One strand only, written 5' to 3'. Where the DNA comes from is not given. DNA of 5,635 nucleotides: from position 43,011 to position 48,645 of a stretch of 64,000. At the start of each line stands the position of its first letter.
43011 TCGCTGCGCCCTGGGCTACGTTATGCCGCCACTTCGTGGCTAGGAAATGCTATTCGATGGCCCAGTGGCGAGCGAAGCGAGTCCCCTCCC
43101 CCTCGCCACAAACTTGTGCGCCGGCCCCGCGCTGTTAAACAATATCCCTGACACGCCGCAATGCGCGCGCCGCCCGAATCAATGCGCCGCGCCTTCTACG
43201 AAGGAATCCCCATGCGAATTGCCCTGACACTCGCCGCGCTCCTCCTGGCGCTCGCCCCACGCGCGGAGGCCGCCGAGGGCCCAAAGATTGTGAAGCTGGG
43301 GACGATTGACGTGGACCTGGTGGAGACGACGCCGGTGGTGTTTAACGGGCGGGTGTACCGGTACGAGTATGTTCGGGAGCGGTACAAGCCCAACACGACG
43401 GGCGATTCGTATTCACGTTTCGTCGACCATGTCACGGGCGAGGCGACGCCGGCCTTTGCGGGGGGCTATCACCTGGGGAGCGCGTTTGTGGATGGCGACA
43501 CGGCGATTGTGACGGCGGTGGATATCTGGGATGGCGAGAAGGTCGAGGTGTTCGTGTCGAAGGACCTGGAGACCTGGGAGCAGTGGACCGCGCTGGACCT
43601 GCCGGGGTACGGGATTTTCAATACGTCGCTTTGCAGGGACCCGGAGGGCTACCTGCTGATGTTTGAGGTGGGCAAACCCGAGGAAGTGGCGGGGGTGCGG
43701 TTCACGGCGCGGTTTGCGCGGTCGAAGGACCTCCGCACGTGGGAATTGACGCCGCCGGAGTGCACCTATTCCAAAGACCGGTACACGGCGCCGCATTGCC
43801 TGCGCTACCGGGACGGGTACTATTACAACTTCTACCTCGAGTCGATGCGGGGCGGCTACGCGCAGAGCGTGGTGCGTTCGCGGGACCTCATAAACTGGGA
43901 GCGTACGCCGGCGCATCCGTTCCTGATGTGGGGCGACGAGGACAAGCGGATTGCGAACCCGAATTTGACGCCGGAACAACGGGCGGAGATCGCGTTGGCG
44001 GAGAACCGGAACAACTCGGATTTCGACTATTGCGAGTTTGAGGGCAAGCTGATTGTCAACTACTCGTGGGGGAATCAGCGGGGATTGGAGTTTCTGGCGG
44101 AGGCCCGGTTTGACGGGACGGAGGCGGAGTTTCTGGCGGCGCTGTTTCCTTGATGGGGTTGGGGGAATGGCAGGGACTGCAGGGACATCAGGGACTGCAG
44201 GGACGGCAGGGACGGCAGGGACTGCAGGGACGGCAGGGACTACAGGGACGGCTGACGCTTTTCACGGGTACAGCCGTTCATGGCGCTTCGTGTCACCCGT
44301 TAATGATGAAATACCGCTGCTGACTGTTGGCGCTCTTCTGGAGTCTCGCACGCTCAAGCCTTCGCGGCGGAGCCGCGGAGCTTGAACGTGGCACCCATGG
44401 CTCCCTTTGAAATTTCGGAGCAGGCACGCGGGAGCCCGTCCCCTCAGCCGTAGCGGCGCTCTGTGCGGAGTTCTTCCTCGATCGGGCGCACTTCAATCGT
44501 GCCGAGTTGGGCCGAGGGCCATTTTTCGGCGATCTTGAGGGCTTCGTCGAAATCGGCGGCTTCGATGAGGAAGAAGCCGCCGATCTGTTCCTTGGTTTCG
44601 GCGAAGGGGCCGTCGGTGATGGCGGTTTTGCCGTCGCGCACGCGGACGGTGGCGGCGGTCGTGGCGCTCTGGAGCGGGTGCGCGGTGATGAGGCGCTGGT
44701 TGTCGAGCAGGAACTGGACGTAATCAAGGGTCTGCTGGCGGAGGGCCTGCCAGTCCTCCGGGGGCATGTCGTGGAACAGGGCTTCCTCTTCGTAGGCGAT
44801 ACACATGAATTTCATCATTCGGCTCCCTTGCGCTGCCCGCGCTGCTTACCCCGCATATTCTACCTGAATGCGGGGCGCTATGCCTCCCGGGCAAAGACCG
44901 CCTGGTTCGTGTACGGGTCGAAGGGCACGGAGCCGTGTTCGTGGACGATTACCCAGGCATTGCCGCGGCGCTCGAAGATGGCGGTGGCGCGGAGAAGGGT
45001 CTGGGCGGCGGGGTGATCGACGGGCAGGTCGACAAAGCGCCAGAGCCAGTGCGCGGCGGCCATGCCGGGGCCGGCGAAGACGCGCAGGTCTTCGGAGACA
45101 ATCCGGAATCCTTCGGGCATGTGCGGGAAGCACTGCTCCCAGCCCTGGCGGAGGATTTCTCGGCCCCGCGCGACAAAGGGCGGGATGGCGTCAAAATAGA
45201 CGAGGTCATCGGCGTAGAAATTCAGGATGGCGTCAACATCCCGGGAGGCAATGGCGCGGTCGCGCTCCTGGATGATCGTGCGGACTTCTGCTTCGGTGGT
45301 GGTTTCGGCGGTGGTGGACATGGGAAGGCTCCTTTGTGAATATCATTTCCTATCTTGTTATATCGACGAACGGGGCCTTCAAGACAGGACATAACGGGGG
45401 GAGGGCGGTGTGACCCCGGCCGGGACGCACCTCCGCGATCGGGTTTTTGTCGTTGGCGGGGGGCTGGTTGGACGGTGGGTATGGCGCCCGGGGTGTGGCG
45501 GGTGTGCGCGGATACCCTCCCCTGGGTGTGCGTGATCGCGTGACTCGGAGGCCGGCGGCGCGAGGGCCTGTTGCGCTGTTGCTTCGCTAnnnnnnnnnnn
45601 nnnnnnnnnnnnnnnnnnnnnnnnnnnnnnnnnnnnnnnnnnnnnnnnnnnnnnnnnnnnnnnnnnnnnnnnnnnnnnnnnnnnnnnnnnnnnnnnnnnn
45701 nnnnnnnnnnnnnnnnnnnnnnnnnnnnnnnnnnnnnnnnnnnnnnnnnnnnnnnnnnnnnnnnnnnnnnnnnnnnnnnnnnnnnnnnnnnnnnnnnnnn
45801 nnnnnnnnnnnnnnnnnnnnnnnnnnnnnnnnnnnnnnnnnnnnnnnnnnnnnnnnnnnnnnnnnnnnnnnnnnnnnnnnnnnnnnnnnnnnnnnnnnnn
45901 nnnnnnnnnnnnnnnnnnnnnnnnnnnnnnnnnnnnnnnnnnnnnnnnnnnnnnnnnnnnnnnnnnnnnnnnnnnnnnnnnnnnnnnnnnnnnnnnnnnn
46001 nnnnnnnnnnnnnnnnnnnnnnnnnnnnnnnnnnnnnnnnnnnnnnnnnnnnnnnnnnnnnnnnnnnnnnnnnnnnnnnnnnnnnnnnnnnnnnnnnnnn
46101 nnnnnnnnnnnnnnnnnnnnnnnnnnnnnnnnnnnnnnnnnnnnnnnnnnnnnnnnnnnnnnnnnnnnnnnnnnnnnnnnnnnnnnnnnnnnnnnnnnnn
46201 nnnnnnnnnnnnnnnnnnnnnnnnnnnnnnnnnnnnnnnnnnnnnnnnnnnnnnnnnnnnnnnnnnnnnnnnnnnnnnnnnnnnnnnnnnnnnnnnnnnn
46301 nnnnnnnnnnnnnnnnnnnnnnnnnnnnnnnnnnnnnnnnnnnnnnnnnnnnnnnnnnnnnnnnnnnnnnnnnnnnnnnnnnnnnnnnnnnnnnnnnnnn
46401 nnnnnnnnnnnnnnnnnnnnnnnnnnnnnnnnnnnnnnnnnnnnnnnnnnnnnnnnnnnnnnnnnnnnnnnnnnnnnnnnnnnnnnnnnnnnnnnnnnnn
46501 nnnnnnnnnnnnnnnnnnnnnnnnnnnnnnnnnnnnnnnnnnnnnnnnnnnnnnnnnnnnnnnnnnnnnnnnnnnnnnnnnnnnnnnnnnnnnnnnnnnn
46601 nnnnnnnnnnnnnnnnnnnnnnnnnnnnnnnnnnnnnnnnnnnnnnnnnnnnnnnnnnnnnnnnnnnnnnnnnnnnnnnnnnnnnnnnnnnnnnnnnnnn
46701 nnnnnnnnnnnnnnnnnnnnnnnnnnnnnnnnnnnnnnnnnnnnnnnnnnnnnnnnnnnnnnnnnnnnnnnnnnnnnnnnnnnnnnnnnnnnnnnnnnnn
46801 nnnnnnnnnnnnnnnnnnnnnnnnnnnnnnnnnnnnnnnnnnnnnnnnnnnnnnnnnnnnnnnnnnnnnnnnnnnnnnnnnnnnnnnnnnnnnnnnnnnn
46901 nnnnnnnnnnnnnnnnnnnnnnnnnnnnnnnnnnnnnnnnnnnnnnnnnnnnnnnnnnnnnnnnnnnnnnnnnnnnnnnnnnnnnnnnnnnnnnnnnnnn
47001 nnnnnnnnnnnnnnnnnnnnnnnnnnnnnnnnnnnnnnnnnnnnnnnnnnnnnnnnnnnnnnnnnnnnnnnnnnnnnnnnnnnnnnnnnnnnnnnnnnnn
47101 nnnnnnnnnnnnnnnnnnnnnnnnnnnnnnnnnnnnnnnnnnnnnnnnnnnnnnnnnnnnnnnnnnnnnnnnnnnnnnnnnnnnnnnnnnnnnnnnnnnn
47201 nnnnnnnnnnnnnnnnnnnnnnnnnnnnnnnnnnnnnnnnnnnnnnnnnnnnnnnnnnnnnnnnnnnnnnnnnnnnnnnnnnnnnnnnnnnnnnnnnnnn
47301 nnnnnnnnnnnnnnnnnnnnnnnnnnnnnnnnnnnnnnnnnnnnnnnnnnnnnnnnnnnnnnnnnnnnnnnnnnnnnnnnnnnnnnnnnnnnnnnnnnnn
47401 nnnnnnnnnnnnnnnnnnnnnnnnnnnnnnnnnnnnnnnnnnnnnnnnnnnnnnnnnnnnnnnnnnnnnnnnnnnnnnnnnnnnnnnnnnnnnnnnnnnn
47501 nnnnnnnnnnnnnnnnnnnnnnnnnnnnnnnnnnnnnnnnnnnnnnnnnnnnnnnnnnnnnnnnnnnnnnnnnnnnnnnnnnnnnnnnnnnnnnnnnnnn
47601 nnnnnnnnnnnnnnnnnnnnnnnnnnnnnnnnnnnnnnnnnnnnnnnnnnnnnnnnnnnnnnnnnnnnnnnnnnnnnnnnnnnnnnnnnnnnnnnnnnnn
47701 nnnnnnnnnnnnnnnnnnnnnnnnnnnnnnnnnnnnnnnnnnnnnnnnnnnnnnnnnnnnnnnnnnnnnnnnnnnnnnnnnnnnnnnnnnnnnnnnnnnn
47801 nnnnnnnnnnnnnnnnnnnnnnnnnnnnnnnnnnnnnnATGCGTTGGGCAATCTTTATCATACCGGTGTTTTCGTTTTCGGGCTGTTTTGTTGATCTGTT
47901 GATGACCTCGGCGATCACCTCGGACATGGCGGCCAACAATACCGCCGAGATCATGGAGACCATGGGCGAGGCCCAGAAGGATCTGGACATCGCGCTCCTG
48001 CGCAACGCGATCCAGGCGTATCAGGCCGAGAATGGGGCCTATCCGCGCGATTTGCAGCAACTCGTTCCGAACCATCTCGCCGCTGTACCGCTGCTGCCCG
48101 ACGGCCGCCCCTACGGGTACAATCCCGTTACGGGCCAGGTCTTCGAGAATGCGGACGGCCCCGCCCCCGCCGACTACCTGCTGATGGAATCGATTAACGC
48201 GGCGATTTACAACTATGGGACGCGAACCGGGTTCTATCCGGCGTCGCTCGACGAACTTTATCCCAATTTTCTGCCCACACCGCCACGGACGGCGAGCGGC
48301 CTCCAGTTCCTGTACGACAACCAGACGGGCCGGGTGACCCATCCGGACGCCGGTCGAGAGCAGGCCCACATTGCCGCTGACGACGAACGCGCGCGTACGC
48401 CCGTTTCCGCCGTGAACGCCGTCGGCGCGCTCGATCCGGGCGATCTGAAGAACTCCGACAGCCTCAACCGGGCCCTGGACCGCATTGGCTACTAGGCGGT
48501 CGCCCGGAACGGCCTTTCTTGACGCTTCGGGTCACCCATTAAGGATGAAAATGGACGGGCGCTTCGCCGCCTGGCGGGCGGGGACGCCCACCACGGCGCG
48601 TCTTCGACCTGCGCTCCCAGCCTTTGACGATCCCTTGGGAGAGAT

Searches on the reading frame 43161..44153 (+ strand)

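Call 11: search_protein_families(library=pfam, proteins=[window:43161-44153:+], max_evalue=0.001)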
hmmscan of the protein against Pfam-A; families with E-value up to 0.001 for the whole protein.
window:43161-44153:+ (330 aa): 1 family
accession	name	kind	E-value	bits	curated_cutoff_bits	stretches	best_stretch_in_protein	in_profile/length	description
PF04616.20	Glyco_hydro_43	-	0.00093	19.1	32.2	0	207-249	9-49/288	Glycosyl hydrolases family 43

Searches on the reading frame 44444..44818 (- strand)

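Call 11: search_protein_families(library=pfam, proteins=[window:44444-44818:-], max_evalue=0.001)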
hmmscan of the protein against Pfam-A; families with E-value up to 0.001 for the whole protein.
window:44444-44818:- (124 aa): 1 family
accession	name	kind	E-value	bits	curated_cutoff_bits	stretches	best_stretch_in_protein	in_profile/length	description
PF03795.20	YCII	-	1.1e-21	77.5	24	1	2-115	1-93/95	YCII-related domain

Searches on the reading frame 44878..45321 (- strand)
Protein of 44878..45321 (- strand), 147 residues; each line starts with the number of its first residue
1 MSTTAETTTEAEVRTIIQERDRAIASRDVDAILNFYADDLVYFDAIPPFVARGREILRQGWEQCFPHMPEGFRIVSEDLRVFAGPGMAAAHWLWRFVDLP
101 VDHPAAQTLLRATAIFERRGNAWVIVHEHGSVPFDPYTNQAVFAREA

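Call 11: search_protein_families(library=pfam, proteins=[window:44878-45321:-], max_evalue=0.001)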
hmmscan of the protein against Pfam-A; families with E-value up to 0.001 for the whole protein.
window:44878-45321:- (147 aa): 4 families
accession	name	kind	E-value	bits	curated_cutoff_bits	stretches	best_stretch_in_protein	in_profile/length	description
PF13474.12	SnoaL_3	-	8.6e-17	62.1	22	1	13-134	1-120/121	SnoaL-like domain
PF12680.13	SnoaL_2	-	1.5e-10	42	27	1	22-124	6-100/102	SnoaL-like domain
PF14534.12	DUF4440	-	2.8e-08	34.6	25.2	1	13-125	1-107/107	Domain of unknown function (DUF4440)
PF08332.16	CaMKII_AD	-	0.00056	20.5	22.1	0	10-131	2-125/128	Calcium/calmodulin dependent protein kinase II association domain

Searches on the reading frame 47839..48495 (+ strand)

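Call 11: search_protein_families(library=pfam, proteins=[window:47839-48495:+], max_evalue=0.001)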
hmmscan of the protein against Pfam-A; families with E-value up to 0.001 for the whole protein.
window:47839-48495:+ (218 aa): 0 families

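Call 47: search_protein_families(library=pfam, proteins=[window:47839-48495:+], max_evalue=1)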
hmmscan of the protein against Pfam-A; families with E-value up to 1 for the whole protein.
window:47839-48495:+ (218 aa): 1 family
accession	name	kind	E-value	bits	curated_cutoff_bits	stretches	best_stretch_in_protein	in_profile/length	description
PF08334.16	T2SSG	-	0.009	16.5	21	1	46-76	10-46/108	Type II secretion system (T2SS), protein G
